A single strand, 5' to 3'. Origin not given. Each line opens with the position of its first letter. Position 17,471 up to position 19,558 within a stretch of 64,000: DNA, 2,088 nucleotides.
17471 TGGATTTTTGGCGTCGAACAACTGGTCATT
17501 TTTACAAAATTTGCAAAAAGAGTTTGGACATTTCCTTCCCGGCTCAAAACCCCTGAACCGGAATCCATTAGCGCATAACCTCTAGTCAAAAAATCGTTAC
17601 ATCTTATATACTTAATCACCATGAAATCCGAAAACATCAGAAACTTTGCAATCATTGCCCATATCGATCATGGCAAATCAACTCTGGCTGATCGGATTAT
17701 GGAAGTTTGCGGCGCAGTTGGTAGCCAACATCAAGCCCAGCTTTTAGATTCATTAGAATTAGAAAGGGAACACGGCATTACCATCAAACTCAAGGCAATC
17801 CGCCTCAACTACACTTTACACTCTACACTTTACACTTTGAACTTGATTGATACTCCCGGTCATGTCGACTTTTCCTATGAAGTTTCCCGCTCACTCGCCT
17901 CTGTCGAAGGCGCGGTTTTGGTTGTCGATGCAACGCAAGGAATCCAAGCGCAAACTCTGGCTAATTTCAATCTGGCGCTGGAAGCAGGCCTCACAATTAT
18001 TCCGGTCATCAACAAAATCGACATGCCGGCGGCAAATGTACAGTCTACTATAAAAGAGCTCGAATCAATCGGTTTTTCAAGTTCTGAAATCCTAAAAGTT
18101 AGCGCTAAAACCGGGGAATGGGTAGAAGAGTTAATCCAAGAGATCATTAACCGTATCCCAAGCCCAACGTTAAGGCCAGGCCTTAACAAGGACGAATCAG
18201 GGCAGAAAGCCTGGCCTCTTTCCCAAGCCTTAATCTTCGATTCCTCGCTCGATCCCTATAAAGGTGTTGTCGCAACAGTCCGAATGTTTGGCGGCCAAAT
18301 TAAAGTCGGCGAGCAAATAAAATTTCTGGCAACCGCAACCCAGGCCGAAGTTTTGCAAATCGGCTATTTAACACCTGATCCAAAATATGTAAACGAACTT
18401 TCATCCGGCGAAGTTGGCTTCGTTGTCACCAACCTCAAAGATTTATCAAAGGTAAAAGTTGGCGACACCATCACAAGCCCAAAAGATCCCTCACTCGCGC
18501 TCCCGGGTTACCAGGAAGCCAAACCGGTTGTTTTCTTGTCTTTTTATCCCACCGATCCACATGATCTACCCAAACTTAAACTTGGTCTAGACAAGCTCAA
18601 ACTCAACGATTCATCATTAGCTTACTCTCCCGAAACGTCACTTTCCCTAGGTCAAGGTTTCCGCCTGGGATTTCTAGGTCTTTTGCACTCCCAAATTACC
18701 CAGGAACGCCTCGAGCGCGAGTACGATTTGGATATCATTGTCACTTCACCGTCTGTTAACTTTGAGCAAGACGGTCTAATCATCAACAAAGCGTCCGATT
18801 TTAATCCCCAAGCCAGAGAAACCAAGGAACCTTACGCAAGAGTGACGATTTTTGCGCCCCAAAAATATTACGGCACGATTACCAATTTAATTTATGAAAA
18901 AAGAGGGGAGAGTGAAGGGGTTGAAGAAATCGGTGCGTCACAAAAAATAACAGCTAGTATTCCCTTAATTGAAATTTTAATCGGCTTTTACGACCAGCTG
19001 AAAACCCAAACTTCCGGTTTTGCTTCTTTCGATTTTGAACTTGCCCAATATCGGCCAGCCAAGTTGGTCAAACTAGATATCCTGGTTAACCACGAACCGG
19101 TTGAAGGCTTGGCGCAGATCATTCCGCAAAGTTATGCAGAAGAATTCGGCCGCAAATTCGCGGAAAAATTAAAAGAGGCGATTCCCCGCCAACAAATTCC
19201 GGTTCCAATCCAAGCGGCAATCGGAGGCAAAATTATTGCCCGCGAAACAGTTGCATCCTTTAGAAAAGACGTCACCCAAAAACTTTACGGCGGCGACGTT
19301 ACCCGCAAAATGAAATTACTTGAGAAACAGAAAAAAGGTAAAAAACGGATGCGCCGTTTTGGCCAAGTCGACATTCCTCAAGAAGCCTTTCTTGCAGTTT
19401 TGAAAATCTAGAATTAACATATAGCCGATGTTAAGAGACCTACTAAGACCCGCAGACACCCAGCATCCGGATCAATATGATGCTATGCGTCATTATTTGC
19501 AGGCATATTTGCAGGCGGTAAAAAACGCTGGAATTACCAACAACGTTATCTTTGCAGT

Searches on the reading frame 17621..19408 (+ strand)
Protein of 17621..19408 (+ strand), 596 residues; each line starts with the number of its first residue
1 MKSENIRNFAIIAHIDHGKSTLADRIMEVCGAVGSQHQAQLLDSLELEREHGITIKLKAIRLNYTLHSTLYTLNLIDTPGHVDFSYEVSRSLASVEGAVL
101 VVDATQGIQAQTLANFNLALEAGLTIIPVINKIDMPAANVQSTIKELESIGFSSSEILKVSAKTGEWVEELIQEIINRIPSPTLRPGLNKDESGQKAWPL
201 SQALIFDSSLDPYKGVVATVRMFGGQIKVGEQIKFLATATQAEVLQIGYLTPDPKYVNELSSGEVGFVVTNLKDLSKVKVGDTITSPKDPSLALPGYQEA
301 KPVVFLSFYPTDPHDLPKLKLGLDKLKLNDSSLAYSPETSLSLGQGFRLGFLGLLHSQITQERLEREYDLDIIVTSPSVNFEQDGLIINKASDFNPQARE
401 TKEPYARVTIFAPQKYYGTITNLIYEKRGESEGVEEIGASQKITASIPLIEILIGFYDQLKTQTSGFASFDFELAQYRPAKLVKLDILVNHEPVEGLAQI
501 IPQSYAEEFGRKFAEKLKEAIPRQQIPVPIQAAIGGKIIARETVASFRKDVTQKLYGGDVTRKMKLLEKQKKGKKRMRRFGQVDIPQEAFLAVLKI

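Call 77: find_homologous_proteins(query=window:17621-19408:+, max_evalue=1e-100)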
Query window:17621-19408:+ (596 aa): 7999 proteins with E <= 1e-100 among 8000 candidates; the best 120 are listed.
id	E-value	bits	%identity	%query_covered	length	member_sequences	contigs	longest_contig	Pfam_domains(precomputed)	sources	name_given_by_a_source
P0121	0.0e+0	1306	100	100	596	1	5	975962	PF00679.31,PF06421.18,PF00009.34,PF03144.32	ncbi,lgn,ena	-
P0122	0.0e+0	1303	100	100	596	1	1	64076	PF00679.31,PF06421.18,PF00009.34,PF03144.32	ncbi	-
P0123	0.0e+0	1207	92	100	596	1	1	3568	PF00679.31,PF06421.18,PF00009.34,PF03144.32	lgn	-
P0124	0.0e+0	1161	88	100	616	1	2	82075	PF00679.31,PF06421.18,PF00009.34,PF03144.32,PF22042.3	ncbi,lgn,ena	-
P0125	0.0e+0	1107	83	100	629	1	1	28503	PF00679.31,PF06421.18,PF00009.34,PF03144.32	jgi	-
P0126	0.0e+0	1098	83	99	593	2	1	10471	PF00679.31,PF06421.18,PF00009.34,PF03144.32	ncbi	-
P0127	0.0e+0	1075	82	99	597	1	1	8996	PF00679.31,PF06421.18,PF00009.34,PF03144.32,PF00071.29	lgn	-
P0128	0.0e+0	1052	81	100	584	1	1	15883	PF00679.31,PF06421.18,PF00009.34,PF03144.32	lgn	-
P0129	0.0e+0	1046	79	100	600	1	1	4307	PF00679.31,PF06421.18,PF00009.34,PF03144.32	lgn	-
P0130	0.0e+0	1038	80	100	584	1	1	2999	PF00679.31,PF06421.18,PF00009.34,PF03144.32,PF00071.29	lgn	-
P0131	0.0e+0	1035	80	100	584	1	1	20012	PF00679.31,PF06421.18,PF00009.34,PF03144.32,PF00071.29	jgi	jgi:GTP-binding protein LepA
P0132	0.0e+0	1033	78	99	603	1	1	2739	PF00679.31,PF14492.13,PF06421.18,PF00009.34,PF03144.32,PF22042.3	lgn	-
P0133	0.0e+0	1032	81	99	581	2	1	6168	PF00679.31,PF06421.18,PF00009.34,PF03144.32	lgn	-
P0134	0.0e+0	1028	79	100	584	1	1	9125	PF00679.31,PF06421.18,PF00009.34,PF03144.32,PF22042.3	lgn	-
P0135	0.0e+0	1028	80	99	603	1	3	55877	PF00679.31,PF06421.18,PF00009.34,PF03144.32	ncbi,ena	-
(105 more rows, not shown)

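Call 78: find_encoding_contigs(protein=P0124, flank=10000, max_places=1)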
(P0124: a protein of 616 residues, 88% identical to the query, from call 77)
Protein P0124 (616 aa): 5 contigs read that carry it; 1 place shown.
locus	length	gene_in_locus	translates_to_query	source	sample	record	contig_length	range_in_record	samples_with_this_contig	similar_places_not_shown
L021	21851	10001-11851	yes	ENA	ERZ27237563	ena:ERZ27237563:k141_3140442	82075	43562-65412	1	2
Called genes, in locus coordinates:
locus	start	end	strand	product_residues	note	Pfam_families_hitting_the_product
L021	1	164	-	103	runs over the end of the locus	-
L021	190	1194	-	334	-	PF02388:FemAB, PF13480:Acetyltransf_6, PF02388:FemAB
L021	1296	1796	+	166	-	-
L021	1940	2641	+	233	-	-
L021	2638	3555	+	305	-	-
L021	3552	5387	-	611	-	PF00580:UvrD-helicase, PF13245:AAA_19, PF13604:AAA_30 (faint), PF01443:Viral_helicase1 (faint), PF13361:UvrD_C, PF13538:UvrD_C_2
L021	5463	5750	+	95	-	PF00085:Thioredoxin, PF13098:Thioredoxin_2, PF14595:Thioredoxin_9 (weak), PF13192:Thioredoxin_3 (weak), PF13905:Thioredoxin_8 (faint)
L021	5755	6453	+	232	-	PF00121:TIM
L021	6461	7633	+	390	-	PF03816:LytR_cpsA_psr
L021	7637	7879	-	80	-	-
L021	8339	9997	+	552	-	PF03023:MurJ, PF01554:MatE (weak)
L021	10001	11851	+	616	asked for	PF00009:GTP_EFTU, PF22042:EF-G_D2 (weak), PF03144:GTP_EFTU_D2, PF00679:EFG_C, PF06421:LepA_C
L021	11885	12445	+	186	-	-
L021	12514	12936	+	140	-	-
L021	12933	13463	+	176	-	PF01931:NTPase_I-T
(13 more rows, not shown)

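Call 79: find_encoding_contigs(protein=P0125, flank=10000, max_places=1)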
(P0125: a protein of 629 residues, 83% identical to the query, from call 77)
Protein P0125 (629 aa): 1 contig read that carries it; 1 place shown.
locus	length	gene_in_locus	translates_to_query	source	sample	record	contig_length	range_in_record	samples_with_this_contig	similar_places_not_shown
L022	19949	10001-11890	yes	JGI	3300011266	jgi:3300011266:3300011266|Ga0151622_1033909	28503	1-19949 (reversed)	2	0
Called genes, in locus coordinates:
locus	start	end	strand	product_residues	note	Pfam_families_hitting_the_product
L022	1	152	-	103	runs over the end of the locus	-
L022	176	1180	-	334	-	PF02388:FemAB, PF13480:Acetyltransf_6, PF02388:FemAB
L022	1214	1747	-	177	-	PF01625:PMSR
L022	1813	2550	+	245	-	-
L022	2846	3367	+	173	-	-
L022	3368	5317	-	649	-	PF00580:UvrD-helicase, PF13245:AAA_19, PF13604:AAA_30 (faint), PF01443:Viral_helicase1 (faint), PF13361:UvrD_C, PF13538:UvrD_C_2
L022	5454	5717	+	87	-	PF00085:Thioredoxin, PF13098:Thioredoxin_2, PF13192:Thioredoxin_3 (weak), PF13905:Thioredoxin_8 (faint), PF14595:Thioredoxin_9 (weak)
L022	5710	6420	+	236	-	PF00121:TIM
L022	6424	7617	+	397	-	PF03816:LytR_cpsA_psr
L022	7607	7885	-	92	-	-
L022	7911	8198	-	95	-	PF01649:Ribosomal_S20p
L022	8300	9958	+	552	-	PF03023:MurJ, PF01554:MatE (weak)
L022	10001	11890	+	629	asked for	PF00009:GTP_EFTU, PF03144:GTP_EFTU_D2, PF00679:EFG_C, PF06421:LepA_C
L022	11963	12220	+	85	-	-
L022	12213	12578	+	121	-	PF01850:PIN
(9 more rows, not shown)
